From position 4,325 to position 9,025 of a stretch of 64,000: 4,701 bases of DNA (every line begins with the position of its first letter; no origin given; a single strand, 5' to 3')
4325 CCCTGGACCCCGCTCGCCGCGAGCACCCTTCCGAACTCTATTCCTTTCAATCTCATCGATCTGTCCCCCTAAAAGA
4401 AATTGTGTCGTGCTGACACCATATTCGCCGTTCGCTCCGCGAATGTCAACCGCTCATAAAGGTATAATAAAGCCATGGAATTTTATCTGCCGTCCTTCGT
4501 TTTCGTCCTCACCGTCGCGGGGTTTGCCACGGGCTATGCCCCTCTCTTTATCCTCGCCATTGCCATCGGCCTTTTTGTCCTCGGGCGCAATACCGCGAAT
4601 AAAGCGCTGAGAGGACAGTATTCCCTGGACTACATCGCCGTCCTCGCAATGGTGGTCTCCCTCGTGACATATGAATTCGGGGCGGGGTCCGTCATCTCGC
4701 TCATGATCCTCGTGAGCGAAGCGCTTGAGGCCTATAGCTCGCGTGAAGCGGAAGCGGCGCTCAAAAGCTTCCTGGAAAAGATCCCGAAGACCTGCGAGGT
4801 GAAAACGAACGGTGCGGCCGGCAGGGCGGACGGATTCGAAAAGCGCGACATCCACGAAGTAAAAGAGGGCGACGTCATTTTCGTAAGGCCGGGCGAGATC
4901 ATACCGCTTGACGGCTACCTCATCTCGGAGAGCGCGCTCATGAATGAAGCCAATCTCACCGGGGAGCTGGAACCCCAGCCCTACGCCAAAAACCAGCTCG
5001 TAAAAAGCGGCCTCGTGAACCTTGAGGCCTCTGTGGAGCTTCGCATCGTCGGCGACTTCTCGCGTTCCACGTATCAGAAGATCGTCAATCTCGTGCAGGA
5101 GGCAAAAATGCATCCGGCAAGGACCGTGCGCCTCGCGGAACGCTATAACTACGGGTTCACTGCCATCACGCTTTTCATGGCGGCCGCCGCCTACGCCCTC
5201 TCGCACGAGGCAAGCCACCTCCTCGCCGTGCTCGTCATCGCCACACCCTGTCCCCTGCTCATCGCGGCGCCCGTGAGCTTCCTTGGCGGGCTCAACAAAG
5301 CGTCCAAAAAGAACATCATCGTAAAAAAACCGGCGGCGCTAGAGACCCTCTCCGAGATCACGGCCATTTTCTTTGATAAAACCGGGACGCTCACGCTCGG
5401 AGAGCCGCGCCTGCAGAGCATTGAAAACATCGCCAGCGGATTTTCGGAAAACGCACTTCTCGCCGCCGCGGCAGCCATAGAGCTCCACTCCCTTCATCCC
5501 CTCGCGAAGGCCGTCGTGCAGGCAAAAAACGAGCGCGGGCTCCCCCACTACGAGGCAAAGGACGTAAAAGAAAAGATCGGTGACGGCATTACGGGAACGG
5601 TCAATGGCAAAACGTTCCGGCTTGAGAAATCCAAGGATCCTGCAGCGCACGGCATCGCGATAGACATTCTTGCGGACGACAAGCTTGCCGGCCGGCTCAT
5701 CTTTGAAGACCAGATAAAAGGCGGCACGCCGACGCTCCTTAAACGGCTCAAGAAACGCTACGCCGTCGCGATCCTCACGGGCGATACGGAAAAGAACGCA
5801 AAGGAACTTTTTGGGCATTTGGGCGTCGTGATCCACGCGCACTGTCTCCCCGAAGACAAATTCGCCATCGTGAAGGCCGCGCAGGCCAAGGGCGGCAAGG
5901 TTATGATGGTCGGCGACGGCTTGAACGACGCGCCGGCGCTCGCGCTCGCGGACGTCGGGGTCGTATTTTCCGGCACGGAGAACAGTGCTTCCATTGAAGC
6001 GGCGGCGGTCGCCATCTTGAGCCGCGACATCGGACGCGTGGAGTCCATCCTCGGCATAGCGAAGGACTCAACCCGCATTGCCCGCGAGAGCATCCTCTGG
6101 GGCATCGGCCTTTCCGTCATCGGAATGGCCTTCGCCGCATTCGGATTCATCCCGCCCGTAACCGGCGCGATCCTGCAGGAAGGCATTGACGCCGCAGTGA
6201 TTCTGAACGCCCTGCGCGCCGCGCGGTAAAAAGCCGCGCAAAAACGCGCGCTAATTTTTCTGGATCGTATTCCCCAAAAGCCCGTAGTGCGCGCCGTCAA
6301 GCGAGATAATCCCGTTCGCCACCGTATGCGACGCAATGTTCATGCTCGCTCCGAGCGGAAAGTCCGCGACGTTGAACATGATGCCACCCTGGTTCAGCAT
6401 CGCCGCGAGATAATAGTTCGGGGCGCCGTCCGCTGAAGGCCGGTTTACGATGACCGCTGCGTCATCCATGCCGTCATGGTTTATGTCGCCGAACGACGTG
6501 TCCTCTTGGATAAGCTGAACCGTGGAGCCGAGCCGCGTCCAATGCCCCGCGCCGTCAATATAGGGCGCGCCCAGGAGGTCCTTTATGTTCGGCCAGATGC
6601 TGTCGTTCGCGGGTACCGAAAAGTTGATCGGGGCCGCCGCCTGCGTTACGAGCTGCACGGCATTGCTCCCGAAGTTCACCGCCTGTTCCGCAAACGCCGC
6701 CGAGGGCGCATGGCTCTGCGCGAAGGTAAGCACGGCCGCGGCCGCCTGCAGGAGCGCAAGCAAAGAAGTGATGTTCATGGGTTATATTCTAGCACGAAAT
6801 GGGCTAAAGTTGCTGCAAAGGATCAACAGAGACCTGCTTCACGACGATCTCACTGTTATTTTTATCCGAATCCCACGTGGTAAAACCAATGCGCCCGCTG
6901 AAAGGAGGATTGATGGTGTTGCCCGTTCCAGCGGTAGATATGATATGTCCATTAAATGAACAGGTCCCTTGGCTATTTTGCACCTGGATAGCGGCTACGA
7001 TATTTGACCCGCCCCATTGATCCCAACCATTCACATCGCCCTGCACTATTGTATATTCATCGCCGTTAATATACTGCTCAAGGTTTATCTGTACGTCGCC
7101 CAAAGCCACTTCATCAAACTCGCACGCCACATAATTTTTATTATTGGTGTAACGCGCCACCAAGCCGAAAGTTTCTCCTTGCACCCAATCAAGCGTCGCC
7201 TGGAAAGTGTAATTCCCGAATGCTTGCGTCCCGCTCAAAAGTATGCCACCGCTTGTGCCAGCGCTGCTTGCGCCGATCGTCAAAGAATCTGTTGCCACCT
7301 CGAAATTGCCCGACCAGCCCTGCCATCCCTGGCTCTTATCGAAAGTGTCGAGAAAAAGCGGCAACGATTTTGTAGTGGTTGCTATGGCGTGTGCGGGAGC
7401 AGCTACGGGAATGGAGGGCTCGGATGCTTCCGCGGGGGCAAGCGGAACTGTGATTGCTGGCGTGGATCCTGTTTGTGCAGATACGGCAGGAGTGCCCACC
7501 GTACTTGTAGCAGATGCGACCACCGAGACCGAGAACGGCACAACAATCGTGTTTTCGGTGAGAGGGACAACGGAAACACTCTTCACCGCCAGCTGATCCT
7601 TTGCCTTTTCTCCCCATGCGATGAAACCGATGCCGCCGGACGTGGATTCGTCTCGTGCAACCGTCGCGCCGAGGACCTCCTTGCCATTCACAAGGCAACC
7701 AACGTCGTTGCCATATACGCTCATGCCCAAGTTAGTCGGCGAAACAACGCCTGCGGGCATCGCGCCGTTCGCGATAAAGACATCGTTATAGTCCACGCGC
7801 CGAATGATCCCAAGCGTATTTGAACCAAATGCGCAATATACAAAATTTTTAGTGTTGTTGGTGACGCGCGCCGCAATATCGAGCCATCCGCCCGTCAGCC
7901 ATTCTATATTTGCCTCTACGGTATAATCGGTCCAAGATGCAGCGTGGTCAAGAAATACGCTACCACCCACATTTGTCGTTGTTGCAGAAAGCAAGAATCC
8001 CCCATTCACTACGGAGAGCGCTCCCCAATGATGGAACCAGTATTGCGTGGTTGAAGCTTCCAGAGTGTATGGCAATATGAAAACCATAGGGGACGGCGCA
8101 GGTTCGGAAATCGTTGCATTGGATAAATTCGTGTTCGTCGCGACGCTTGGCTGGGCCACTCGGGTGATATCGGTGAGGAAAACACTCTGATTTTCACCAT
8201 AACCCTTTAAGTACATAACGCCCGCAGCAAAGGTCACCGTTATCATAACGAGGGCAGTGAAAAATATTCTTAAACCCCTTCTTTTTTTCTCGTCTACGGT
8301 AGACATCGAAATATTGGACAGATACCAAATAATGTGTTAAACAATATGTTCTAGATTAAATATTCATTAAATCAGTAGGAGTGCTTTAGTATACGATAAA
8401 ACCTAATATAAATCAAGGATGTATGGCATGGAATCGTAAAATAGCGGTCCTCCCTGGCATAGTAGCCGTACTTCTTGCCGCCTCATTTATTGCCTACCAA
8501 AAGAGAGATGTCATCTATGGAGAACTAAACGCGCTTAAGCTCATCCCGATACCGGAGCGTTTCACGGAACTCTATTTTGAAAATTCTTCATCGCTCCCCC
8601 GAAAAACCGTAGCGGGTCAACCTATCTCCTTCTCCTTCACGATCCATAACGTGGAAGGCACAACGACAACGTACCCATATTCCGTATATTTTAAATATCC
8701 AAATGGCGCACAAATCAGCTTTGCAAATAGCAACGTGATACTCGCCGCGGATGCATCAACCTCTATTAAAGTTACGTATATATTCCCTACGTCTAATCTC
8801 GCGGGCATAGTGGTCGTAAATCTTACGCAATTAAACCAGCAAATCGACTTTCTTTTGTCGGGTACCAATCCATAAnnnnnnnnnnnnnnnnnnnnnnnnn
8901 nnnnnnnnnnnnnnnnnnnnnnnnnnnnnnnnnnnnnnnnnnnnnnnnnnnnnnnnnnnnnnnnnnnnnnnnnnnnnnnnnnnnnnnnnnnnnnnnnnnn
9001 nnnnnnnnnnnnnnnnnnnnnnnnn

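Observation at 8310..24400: AT-richer glycan-biosynthesis island embedded in a GC-rich backbone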

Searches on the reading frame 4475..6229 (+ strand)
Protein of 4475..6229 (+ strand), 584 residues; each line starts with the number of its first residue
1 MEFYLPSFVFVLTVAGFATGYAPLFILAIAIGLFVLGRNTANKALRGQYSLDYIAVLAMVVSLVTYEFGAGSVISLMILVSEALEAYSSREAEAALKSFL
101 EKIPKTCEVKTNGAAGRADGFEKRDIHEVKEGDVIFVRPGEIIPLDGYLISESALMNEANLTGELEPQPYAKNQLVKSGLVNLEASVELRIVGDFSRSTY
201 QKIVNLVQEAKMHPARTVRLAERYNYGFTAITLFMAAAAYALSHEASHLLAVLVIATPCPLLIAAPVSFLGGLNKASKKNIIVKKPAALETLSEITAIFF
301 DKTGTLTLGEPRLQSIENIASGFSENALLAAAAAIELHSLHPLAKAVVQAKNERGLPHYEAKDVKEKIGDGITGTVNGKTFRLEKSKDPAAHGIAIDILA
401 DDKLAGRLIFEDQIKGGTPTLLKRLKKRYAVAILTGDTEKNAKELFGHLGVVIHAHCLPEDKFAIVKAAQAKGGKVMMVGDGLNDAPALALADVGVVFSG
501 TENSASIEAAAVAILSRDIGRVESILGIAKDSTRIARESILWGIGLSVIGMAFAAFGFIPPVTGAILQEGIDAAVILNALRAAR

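Call 4: search_protein_families(library=pfam, proteins=[window:4475-6229:+], max_evalue=0.01)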
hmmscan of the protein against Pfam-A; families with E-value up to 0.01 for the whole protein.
window:4475-6229:+ (584 aa): 2 families
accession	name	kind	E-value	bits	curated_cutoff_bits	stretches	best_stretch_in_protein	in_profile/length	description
PF00122.25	E1-E2_ATPase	-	7.7e-36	123.7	28.1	1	117-279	11-181/181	E1-E2 ATPase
PF00702.32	Hydrolase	-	2.2e-28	100.4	26.4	1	295-493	1-191/191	haloacid dehalogenase-like hydrolase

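Call 32: find_homologous_proteins(query=window:4475-6229:+, max_evalue=1e-30)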
Query window:4475-6229:+ (584 aa): 7724 proteins with E <= 1e-30 among 8000 candidates; the best 120 are listed.
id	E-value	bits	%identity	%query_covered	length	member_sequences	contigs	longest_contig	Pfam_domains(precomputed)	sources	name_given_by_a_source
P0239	0.0e+0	1248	100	100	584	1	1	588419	PF00702.33,PF00122.26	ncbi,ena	-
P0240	8.0e-287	970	78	100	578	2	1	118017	PF00702.33,PF00122.26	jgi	-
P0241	2.5e-284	962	78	100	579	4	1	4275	PF00702.33,PF00122.26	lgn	-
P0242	3.7e-281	952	77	100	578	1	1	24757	PF00702.33,PF00122.26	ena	-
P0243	1.1e-279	947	76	100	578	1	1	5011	PF00702.33,PF00122.26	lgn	-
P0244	3.7e-278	942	76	100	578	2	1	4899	PF00702.33,PF00122.26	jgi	-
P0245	5.8e-278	941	76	100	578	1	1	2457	PF00702.33,PF00122.26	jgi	jgi:heavy metal translocating P-type ATPase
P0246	1.5e-277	940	77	100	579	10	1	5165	PF00702.33,PF00122.26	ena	-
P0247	7.9e-277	937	75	100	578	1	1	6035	PF00702.33,PF00122.26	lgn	-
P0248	4.4e-274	928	76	100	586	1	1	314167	PF00702.33,PF00122.26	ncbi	-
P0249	8.0e-274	928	76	100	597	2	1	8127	PF00702.33,PF00122.26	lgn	-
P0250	2.5e-272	923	76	100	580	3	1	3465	PF00702.33,PF00122.26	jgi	jgi:heavy metal translocating P-type ATPase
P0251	1.2e-271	920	75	100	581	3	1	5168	PF00702.33,PF00122.26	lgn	-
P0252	7.6e-270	914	75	100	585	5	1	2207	PF00702.33,PF00122.26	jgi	jgi:heavy metal translocating P-type ATPase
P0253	1.2e-267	907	75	100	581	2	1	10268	PF00702.33,PF00122.26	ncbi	-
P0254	1.1e-266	904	74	100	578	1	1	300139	PF00702.33,PF00122.26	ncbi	-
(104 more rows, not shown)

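Call 33: find_encoding_contigs(protein=P0240, flank=10000, max_places=2)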
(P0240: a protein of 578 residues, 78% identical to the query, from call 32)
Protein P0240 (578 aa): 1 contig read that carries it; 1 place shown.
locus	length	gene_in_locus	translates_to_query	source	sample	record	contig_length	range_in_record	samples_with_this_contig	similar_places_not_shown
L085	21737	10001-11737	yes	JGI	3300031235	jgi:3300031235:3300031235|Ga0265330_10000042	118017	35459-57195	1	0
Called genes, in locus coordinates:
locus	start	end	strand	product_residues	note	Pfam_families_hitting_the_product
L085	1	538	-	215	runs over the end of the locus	PF01551:Peptidase_M23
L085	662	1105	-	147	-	-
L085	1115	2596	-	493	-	PF00749:tRNA-synt_1c, PF19269:Anticodon_2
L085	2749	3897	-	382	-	PF03033:Glyco_transf_28, PF04101:Glyco_tran_28_C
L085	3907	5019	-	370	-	PF01098:FTSW_RODA_SPOVE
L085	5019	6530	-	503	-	PF07969:Amidohydro_3 (faint), PF01979:Amidohydro_1 (weak)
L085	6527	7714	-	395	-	PF03952:Enolase_N, PF00113:Enolase_C, PF13378:MR_MLE_C (weak)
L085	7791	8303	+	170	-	-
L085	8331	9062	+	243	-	PF19927:DUF6390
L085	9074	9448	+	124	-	-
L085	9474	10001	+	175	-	-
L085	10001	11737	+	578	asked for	PF00122:E1-E2_ATPase, PF00702:Hydrolase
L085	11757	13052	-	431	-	PF00374:NiFeSe_Hases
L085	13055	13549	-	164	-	PF01058:Oxidored_q6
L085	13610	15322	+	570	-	PF01558:POR, PF01855:POR_N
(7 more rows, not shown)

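Call 34: find_encoding_contigs(protein=P0248, flank=10000, max_places=2)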
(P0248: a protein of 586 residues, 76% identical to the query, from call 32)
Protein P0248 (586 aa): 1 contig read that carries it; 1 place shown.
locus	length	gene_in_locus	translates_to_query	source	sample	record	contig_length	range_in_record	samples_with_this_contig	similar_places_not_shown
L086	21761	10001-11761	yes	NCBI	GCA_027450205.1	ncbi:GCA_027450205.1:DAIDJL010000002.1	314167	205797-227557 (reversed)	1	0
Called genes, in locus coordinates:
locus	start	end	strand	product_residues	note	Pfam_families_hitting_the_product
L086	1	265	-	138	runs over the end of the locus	PF15891:Nuc_deoxyri_tr2 (weak)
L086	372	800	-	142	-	PF04205:FMN_bind (weak)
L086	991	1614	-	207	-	PF01507:PAPS_reduct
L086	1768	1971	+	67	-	PF09834:DUF2061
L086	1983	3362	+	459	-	PF00033:Cytochrome_B, PF13631:Cytochrom_B_N_2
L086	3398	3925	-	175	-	PF09900:DUF2127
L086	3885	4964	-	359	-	PF09992:NAGPA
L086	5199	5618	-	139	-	-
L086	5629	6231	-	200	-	PF04542:Sigma70_r2, PF08281:Sigma70_r4_2, PF04545:Sigma70_r4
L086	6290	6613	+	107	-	-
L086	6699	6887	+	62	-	-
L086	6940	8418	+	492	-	PF03116:NQR2_RnfD_RnfE (weak), PF00175:NAD_binding_1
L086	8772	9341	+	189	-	-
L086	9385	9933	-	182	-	-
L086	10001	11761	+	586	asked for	PF00122:E1-E2_ATPase, PF00702:Hydrolase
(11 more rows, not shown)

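Call 35: find_encoding_contigs(protein=P0254, flank=10000, max_places=2)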
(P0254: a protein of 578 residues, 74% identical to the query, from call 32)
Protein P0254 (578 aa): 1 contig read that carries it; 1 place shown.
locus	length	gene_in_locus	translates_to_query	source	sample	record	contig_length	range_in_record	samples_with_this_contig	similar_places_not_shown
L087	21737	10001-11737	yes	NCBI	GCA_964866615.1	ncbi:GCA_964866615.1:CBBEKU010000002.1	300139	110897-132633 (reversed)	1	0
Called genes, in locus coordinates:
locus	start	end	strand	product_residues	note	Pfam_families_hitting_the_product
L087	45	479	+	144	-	PF08818:DUF1801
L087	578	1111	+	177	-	PF01327:Pep_deformylase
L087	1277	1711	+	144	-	-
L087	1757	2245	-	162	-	PF10604:Polyketide_cyc2, PF08327:AHSA1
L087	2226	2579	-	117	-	PF12840:HTH_20, PF01022:HTH_5, PF12802:MarR_2 (weak)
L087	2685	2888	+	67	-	PF09851:SHOCT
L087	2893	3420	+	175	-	PF13302:Acetyltransf_3, PF13420:Acetyltransf_4 (weak), PF13523:Acetyltransf_8 (faint), PF00583:Acetyltransf_1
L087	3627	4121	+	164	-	-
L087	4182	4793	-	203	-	PF01872:RibD_C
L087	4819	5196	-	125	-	PF00903:Glyoxalase, PF18029:Glyoxalase_6 (weak)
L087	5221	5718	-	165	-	PF05163:DinB, PF12867:DinB_2 (faint)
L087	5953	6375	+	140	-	PF08570:DUF1761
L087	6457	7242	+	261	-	PF12917:YfbR-like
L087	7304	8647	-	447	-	PF00587:tRNA-synt_2b, PF03129:HGTP_anticodon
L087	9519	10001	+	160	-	PF03073:TspO_MBR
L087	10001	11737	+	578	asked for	PF00122:E1-E2_ATPase, PF00702:Hydrolase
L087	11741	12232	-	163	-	PF09900:DUF2127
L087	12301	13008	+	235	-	-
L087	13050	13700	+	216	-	PF18916:Lycopene_cyc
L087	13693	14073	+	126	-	-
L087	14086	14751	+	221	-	PF23894:LD_SV2 (faint), PF13599:Pentapeptide_4, PF13576:Pentapeptide_3, PF00805:Pentapeptide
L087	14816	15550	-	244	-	PF03372:Exo_endo_phos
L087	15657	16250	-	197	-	PF06736:TMEM175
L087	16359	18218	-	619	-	PF00580:UvrD-helicase, PF13245:AAA_19 (weak)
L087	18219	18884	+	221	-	-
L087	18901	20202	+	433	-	PF14240:YHYH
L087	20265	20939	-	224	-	-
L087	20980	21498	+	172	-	PF00072:Response_reg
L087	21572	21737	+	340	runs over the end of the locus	PF00881:Nitroreductase (faint), PF14512:TM1586_NiRdase (faint)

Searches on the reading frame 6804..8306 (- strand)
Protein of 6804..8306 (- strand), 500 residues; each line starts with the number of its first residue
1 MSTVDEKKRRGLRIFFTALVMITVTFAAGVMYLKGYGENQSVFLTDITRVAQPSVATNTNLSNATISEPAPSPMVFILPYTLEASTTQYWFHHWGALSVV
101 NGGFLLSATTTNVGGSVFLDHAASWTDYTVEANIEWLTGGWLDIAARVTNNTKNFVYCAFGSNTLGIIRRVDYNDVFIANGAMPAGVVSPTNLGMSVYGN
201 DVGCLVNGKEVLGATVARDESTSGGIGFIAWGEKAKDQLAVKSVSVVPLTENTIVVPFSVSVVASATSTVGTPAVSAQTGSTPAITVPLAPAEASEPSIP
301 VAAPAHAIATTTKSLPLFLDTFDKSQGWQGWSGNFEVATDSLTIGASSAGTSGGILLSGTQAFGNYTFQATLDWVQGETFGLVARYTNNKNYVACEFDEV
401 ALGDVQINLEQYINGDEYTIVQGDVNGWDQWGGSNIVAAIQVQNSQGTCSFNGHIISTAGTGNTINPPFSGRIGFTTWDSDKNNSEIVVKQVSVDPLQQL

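Call 3: search_protein_families(library=pfam, proteins=[window:6804-8306:-], max_evalue=0.01)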
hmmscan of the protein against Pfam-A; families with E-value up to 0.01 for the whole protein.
window:6804-8306:- (500 aa): 0 families

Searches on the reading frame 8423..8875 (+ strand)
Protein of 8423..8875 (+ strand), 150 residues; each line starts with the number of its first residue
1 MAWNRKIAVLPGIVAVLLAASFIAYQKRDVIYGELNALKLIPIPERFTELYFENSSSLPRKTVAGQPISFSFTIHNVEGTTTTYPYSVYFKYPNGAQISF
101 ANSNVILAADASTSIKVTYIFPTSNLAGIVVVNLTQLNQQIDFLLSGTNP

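Call 3: search_protein_families(library=pfam, proteins=[window:8423-8875:+], max_evalue=0.01)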
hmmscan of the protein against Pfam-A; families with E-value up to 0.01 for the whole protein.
window:8423-8875:+ (150 aa): 1 family
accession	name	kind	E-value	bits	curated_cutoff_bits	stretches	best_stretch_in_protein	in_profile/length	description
PF06280.18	fn3_5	-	0.0037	18.4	27.6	0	93-127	52-86/112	Fn3-like domain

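Call 46: search_protein_families(library=ncbifam, proteins=[window:8423-8875:+], max_evalue=0.001)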
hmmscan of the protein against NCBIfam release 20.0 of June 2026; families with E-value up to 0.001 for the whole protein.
window:8423-8875:+ (150 aa): 0 families

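Call 59: search_protein_families(library=pfam, alignment_id=A4, max_evalue=1)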
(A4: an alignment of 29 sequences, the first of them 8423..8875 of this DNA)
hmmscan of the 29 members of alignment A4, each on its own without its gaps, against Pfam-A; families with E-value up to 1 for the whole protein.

A. member 1, window:8423-8875:+ (150 aa): 2 families
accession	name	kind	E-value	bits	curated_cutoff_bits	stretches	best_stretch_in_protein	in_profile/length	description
PF06280.18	fn3_5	-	0.0037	18.4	27.6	0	93-127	52-86/112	Fn3-like domain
PF07760.16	DUF1616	-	0.013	15.2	31.6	1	44-92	179-235/307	Protein of unknown function (DUF1616)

B. families by the number of members that match (of 29 scanned): 35 families (the first 25 are shown)
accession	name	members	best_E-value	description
PF07760.16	DUF1616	27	4.7e-10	Protein of unknown function (DUF1616)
PF06280.18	fn3_5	3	0.0037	Fn3-like domain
PF24547.1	DUF7601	3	0.025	Domain of unknown function (DUF7601)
PF13473.12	Cupredoxin_1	3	0.036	Cupredoxin-like domain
PF11614.14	FixG_C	2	0.013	IG-like fold at C-terminal of FixG, putative oxidoreductase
PF23722.1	Beta-sand_DEX1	2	0.014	DEX1 beta-sandwich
PF00207.28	A2M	2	0.043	Alpha-2-macroglobulin family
PF07705.17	CARDB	1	0.00029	CARDB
PF01917.21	Arch_flagellin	1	0.0013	Archaebacterial flagellin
PF16084.10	LydB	1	0.0037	LydA-holin antagonist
PF20862.2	DUF6843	1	0.0057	Family of unknown function (DUF6843)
PF16412.11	DUF5020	1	0.0099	Domain of unknown function (DUF5020)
PF06905.18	FAIM1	1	0.013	Fas apoptotic inhibitory molecule (FAIM1)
PF00152.25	tRNA-synt_2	1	0.015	tRNA synthetases class II (D, K and N)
PF22544.2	HYDIN_VesB_CFA65-like_Ig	1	0.016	HYDIN/CFA65/VesB-like, Ig-like domain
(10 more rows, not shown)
